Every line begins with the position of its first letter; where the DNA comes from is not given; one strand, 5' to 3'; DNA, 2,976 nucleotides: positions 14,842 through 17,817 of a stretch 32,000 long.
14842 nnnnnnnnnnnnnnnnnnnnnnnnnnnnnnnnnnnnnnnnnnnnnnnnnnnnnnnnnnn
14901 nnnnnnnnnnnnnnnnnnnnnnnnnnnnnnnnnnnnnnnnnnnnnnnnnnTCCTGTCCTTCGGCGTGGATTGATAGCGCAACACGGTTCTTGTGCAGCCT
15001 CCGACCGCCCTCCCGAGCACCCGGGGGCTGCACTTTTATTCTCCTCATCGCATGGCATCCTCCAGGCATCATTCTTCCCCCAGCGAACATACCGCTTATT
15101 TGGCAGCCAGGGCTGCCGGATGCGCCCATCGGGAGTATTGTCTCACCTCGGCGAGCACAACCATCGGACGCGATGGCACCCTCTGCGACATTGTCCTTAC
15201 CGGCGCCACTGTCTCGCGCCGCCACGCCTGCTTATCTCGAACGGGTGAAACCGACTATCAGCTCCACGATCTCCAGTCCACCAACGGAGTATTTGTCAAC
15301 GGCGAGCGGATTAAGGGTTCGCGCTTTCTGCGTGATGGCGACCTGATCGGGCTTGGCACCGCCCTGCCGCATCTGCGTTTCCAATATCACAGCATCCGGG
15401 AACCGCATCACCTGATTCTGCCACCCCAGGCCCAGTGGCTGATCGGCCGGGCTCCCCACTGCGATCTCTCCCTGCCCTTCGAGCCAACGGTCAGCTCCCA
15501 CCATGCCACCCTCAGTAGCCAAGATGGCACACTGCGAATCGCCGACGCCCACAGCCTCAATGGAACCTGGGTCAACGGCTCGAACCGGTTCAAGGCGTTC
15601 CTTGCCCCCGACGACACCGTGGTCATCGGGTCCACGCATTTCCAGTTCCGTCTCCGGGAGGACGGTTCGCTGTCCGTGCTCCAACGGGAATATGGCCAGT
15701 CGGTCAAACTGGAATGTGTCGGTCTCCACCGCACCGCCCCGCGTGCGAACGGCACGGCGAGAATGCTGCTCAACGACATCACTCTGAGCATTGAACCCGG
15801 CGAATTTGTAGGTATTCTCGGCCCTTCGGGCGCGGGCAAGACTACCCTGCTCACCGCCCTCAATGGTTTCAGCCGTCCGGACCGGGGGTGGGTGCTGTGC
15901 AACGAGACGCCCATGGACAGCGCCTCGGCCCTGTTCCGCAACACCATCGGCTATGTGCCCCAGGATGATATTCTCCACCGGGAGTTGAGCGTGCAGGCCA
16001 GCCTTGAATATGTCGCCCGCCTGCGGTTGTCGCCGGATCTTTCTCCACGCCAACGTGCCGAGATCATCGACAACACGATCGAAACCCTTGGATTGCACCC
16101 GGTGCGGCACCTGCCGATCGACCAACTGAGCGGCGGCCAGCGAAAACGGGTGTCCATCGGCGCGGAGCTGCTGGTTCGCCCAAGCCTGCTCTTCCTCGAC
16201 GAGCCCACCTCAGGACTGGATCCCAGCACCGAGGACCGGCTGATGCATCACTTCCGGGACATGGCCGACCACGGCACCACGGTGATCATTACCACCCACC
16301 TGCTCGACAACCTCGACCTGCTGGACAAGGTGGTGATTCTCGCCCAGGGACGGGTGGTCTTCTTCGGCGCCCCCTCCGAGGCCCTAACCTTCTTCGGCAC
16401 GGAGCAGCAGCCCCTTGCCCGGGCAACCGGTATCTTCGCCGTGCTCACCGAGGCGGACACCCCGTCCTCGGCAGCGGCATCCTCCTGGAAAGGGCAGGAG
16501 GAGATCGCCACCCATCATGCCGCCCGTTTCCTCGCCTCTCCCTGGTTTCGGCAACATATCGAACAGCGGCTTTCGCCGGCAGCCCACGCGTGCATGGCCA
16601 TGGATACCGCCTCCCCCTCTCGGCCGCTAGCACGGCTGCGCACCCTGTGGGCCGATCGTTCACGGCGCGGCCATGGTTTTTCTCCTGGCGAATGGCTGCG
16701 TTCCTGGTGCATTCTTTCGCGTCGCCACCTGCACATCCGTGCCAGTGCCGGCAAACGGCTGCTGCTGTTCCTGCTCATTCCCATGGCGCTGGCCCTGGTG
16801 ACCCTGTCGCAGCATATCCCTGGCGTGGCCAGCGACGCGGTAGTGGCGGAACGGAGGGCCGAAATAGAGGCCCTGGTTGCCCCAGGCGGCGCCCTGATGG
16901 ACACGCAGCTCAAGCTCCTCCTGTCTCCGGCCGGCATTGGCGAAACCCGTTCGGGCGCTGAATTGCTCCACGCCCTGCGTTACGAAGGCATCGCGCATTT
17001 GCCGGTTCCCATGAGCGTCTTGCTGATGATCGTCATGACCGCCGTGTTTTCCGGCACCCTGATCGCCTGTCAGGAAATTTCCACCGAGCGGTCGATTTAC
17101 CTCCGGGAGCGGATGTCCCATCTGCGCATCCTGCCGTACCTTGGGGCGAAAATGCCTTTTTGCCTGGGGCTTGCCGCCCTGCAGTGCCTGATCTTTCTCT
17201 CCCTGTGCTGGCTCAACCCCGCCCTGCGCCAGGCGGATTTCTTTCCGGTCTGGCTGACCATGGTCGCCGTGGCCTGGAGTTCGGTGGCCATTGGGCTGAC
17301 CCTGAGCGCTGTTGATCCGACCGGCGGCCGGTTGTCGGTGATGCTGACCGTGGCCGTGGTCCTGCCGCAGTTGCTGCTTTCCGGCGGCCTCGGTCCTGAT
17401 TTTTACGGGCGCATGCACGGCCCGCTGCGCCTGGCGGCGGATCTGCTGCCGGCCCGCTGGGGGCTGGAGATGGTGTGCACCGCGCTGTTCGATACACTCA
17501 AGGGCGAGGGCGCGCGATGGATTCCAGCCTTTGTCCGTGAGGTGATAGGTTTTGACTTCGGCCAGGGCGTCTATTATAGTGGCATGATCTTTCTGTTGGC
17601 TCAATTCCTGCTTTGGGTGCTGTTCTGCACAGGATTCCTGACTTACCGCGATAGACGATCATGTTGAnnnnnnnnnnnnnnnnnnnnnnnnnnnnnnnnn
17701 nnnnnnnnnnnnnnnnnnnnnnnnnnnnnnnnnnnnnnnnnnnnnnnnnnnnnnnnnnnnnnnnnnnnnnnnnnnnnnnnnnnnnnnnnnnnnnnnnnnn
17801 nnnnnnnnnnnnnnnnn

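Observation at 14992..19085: Proteobacterial-type counterpart of the mycobacterial Rv1747-PknF pair: a tandem-FHA ABC exporter translationally coupled to a Ser/Thr kinase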

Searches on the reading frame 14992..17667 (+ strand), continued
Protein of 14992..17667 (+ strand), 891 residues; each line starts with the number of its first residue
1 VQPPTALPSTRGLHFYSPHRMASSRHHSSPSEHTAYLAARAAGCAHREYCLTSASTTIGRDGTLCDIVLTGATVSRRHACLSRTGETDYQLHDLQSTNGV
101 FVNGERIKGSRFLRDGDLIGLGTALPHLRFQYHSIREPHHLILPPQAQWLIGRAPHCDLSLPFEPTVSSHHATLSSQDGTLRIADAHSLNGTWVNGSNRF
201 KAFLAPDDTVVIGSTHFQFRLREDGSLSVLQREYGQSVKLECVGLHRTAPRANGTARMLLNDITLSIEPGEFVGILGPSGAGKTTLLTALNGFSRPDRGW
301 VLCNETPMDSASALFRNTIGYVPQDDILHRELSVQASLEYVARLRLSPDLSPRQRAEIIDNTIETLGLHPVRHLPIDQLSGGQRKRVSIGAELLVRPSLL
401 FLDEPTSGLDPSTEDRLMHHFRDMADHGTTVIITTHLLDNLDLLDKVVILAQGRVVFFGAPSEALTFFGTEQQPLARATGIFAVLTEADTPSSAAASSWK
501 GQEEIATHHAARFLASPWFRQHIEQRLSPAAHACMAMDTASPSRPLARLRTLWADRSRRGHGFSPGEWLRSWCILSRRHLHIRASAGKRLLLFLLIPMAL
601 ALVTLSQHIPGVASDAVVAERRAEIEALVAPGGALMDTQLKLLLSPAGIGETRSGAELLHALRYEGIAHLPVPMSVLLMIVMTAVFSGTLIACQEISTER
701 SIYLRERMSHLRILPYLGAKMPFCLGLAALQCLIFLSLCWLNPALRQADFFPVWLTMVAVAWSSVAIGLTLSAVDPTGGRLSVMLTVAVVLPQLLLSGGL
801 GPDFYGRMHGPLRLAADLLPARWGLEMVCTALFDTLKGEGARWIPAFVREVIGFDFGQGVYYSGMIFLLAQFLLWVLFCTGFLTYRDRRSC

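Call 69: fold_search(model_id=the predicted structure, library=pdb)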
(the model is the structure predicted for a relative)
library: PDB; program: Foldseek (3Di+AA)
matches with E <= 10: 1682; with E <= 0.001: 1244
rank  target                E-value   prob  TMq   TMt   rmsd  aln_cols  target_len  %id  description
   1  8bht_A                9.1e-25  1.00  0.52  0.78   7.8       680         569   20  ABCG2 turnover-1 state with tariquidar bound (released 2023-01-11)
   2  8bi0_A                1.7e-24  1.00  0.53  0.79   6.4       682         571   20  ABCG2 turnover-2 state with tariquidar bound (released 2023-01-11)
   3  7oji_A                9.9e-24  1.00  0.53  0.78   6.6       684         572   20  ABCG2 topotecan turnover-2 state (released 2021-07-21)
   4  8i3a_A                4.1e-23  1.00  0.51  0.76   6.6       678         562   20  Cryo-EM structure of abscisic acid transporter AtABCG25 in outward conformation (released 2023-09-13)
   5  7ojh_A                4.3e-23  1.00  0.52  0.77   6.1       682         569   20  ABCG2 topotecan turnover-1 state (released 2021-07-21)
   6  6hbu_A                5.6e-23  1.00  0.54  0.78   6.6       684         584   20  Cryo-EM structure of the ABCG2 E211Q mutant bound to ATP and Magnesium (released 2018-11-07)
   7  6ffc_A                5.8e-23  1.00  0.52  0.77   7.2       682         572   20  Structure of an inhibitor-bound ABC transporter (released 2018-04-11)
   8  8i3d_A                7.9e-23  1.00  0.48  0.70   7.8       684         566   20  Cryo-EM structure of abscisic acid transporter AtABCG25 (released 2023-09-13)
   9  8wto_A                7.9e-23  1.00  0.47  0.64  13.2       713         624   19  Cryo-EM structure of jasmonic acid transporter ABCG16 in outward conformation (released 2024-10-23)
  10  8iwn_A                9.8e-23  1.00  0.50  0.74   7.4       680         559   20  ABCG25 EQ mutant in ATP-bound state (released 2024-04-10)
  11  7r89_A                1.2e-22  1.00  0.54  0.77   6.9       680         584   18  The structure of human ABCG5/ABCG8 purified from yeast (released 2021-09-08)
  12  8p7w_A                1.4e-22  1.00  0.52  0.76   7.1       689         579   19  Structure of 5D3-Fab and nanobody(Nb8)-bound ABCG2 (released 2023-08-30)
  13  7oj8_A                1.9e-22  1.00  0.53  0.77   6.7       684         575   20  ABCG2 E1S turnover-2 state (released 2021-07-21)
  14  8pxo_A                2.0e-22  1.00  0.52  0.78   6.4       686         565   20  ABCG2 in complex with AZ99 and 5D3 Fab (released 2024-11-06)
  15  6eti_A                2.1e-22  1.00  0.50  0.74   7.4       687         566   20  Structure of inhibitor-bound ABCG2 (released 2018-04-11)
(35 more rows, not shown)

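Call 70: find_encoding_contigs(protein=P0088, flank=8000, max_places=1)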
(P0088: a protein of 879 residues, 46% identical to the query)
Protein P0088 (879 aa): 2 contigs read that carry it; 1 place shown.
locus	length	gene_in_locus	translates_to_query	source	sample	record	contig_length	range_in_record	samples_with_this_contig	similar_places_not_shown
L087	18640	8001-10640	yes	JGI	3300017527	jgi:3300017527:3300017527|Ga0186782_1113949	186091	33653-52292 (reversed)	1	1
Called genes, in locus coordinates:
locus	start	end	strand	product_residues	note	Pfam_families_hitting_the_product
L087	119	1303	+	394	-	PF01960:ArgJ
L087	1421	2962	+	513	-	PF05235:CHAD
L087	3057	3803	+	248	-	PF01656:CbiA, PF06564:CBP_BcsQ (weak), PF09140:MipZ (weak), PF10609:ParA, PF13614:AAA_31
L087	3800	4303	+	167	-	PF00300:His_Phos_1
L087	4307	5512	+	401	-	PF07690:MFS_1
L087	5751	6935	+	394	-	PF00092:VWA, PF13519:VWA_2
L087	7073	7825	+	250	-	-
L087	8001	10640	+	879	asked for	PF16697:Yop-YscD_cpl, PF00498:FHA, PF16697:Yop-YscD_cpl, PF00005:ABC_tran, PF13304:AAA_21, PF12698:ABC2_membrane_3, PF01061:ABC2_membrane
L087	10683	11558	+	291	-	PF03781:FGE-sulfatase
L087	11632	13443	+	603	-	PF00656:Peptidase_C14 (weak), PF03781:FGE-sulfatase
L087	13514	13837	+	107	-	-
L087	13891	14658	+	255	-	-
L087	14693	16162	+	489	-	PF00069:Pkinase, PF07714:PK_Tyr_Ser-Thr, PF03109:ABC1 (weak)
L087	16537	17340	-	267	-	PF00481:PP2C, PF13672:PP2C_2, PF07228:SpoIIE (faint)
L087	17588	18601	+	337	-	PF07670:Gate (weak)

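Call 71: find_encoding_contigs(protein=P0098, flank=8000, max_places=1)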
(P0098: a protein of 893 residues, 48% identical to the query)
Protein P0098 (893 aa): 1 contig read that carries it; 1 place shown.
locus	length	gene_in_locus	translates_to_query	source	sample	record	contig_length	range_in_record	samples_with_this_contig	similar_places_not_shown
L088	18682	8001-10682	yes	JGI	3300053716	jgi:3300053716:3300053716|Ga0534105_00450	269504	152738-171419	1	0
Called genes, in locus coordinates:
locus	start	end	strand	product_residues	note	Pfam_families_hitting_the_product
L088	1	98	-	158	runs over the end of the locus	-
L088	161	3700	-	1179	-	PF12715:Abhydrolase_7 (weak), PF01738:DLH (weak)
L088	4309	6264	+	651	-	PF09972:DUF2207, PF20990:DUF2207_C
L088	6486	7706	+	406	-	PF00092:VWA (weak), PF13519:VWA_2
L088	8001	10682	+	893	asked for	PF00498:FHA, PF16697:Yop-YscD_cpl, PF00498:FHA, PF16697:Yop-YscD_cpl, PF00005:ABC_tran, PF13304:AAA_21, PF01061:ABC2_membrane, PF12698:ABC2_membrane_3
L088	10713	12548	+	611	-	PF00069:Pkinase, PF07714:PK_Tyr_Ser-Thr, PF03109:ABC1 (weak)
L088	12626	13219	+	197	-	PF13441:Gly-zipper_YMGG, PF13436:Gly-zipper_OmpA (weak), PF13488:Gly-zipper_Omp (weak)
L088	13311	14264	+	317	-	PF24681:Kelch_KLHDC2_KLHL20_DRC7, PF13415:Beta-prop_FBX42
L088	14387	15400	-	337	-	PF00248:Aldo_ket_red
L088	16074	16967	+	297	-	-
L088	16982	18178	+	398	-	-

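Call 72: find_encoding_contigs(protein=P0083, flank=8000, max_places=1)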
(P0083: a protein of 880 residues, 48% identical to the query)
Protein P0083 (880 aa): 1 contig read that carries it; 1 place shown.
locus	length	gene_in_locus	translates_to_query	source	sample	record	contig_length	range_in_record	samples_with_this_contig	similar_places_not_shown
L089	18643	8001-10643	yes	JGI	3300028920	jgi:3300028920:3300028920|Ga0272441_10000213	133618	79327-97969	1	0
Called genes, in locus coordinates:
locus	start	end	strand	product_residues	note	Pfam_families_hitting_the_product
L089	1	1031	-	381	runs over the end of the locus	-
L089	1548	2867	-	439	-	-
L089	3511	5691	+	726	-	PF00149:Metallophos (weak)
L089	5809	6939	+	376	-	PF00092:VWA, PF13519:VWA_2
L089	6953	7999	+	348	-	PF00150:Cellulase (weak)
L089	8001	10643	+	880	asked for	PF16697:Yop-YscD_cpl, PF00498:FHA, PF16697:Yop-YscD_cpl, PF00005:ABC_tran, PF13304:AAA_21, PF01061:ABC2_membrane, PF12698:ABC2_membrane_3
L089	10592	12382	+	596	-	-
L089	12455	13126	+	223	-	PF13441:Gly-zipper_YMGG, PF05433:Rick_17kDa_Anti (faint)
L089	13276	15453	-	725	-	PF11992:TgpA_N, PF13559:DUF4129 (faint), PF01841:Transglut_core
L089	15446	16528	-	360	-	PF01882:DUF58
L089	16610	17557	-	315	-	PF20030:bpMoxR (weak), PF00004:AAA (faint), PF07726:AAA_3, PF07728:AAA_5, PF17863:AAA_lid_2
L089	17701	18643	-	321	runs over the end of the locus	PF01738:DLH, PF22244:GCE_fung (weak)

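Call 93: search_protein_families(library=padloc, proteins=[window:15052-17667:+], max_evalue=0.001)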
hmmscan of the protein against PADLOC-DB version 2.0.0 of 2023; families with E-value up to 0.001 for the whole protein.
window:15052-17667:+ (871 aa): 10 families
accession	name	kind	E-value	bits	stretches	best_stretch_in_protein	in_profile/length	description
PDLC04135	mad3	-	7.2e-29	99.5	2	353-433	258-343/374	mads_3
PDLC02980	AriA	-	1.8e-13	49.1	1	354-416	233-298/304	-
PDLC04140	mad8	-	1.4e-11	42.5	1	236-422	13-238/314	mads_8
PDLC02335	AbiLi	-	4e-06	24.1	1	252-426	78-245/326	AbiLi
PDLC02914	ATPase-Toprim_I-B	-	1.2e-05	22.7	0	355-426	181-253/443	-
PDLC04213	HEC-02A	-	0.0002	19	0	372-422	227-280/337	-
PDLC04164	AriA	-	0.00021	18.9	0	351-416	164-231/253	-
PDLC04214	HEC-02A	-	0.00045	17.6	0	370-416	231-277/338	-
PDLC04176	HEC-01A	-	0.00061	17.2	0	376-416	276-316/371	-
PDLC04182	HEC-01A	-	0.00067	16.7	0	377-431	306-363/406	-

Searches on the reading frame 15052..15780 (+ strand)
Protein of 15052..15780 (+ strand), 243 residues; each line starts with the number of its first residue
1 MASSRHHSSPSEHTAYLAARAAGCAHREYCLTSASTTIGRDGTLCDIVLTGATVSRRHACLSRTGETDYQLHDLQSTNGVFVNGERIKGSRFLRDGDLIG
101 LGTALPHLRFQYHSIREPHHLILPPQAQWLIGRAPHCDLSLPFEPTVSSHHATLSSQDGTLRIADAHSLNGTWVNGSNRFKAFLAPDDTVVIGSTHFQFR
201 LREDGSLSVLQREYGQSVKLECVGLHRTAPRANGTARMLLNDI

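Call 14: search_solved_structures(query=window:15052-15780:+, max_evalue=0.01, show_alignments=3)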
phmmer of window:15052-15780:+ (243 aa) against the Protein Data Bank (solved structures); distinct sequences matched with E-value up to 0.01: 35.
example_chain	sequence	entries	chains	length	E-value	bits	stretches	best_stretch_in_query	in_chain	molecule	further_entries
2fez_A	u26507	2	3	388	9.9e-11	44.6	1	9-100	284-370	Probable regulatory protein embR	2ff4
6cah_A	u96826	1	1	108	6.8e-09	38.6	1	123-204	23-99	ABC transporter ATP-binding/permease protein Rv1747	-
3gqs_A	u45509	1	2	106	2.2e-08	36.9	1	25-105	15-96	Adenylate cyclase-like protein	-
2kb3_A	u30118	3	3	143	1.6e-06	30.8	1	14-102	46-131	Oxoglutarate dehydrogenase inhibitor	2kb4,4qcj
8p5x_G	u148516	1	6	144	1.7e-06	30.7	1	14-102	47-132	Oxoglutarate dehydrogenase inhibitor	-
6a8w_A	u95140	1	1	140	2.1e-06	30.4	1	53-114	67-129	Vacuolar protein sorting-associated protein 64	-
6i2q_B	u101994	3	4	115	2.2e-06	30.3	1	24-102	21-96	Glycogen accumulation regulator GarA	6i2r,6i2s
8p5r_G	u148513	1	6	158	5e-06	29.2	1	24-102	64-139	Glycogen accumulation regulator GarA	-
2kkl_A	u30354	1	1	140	1e-05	28.2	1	25-103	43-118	Uncharacterized protein Mb1858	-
2kfu_A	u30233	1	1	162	1.5e-05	27.6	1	24-102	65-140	Rv1827 pThr 22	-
6i2p_D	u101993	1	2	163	1.5e-05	27.6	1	24-102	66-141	Glycogen accumulation regulator GarA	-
7rj3_A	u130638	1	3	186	1.9e-05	27.2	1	24-102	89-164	Glycogen accumulation regulator GarA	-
6c4u_B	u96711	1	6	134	7.4e-05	25.3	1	128-179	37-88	Forkhead-associated 1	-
1g6g_A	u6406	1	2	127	0.00013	24.6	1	128-192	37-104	PROTEIN KINASE RAD53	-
3po8_A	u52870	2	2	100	0.00019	24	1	26-104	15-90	Putative uncharacterized protein TB39.8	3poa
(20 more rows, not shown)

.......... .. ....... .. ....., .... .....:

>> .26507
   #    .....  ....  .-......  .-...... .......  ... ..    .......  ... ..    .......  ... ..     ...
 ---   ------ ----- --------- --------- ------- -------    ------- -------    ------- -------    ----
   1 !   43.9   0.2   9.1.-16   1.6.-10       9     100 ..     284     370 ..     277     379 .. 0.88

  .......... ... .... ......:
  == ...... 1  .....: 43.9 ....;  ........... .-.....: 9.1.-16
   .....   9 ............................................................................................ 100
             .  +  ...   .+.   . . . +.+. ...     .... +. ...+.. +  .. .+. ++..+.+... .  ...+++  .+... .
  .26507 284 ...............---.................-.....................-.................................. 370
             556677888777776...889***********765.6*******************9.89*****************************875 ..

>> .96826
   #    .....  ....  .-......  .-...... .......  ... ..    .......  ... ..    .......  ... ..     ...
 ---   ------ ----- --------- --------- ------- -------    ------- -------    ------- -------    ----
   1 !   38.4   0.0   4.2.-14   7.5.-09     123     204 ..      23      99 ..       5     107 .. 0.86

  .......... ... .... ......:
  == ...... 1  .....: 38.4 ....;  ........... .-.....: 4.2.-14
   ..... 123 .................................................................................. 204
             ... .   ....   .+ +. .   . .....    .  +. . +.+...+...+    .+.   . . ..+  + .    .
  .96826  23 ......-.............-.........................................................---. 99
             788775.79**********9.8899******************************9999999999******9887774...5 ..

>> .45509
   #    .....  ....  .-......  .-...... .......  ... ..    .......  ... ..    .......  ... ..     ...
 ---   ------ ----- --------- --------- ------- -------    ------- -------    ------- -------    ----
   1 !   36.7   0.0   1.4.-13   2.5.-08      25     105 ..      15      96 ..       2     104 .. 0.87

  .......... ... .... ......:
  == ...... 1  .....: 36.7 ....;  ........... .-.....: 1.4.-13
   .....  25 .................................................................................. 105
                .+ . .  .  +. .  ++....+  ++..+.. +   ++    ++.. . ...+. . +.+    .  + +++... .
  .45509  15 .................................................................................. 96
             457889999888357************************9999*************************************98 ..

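Call 61: search_protein_representatives(protein=window:15052-15750:+)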
Query: 233 residues. Proteins with E-value up to 0.001 (for the whole library): 33831; up to 1e-10: 3070; up to 1e-30: 17. The best 150 are listed.
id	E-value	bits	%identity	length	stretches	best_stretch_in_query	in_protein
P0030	4.5e-66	238.8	57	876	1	14-229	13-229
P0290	2.7e-52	193.7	46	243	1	14-225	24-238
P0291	2.1e-51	190.8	48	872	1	8-225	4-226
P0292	2.4e-51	190.6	36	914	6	35-195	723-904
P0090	4.8e-48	179.8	43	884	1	14-228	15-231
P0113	6.5e-47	176.1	44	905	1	20-228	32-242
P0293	1.9e-45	171.3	51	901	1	34-227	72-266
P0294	2.6e-44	167.6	55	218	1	10-172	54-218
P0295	3.7e-42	160.5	48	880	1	23-226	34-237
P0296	2.1e-39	151.5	46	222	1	19-204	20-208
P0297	5.9e-39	150.1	42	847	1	19-226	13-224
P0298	1.5e-37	145.4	40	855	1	19-228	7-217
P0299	2.8e-34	134.8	41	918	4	10-118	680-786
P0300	4.1e-34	134.2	34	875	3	38-191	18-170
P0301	1.4e-33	132.5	44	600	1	13-205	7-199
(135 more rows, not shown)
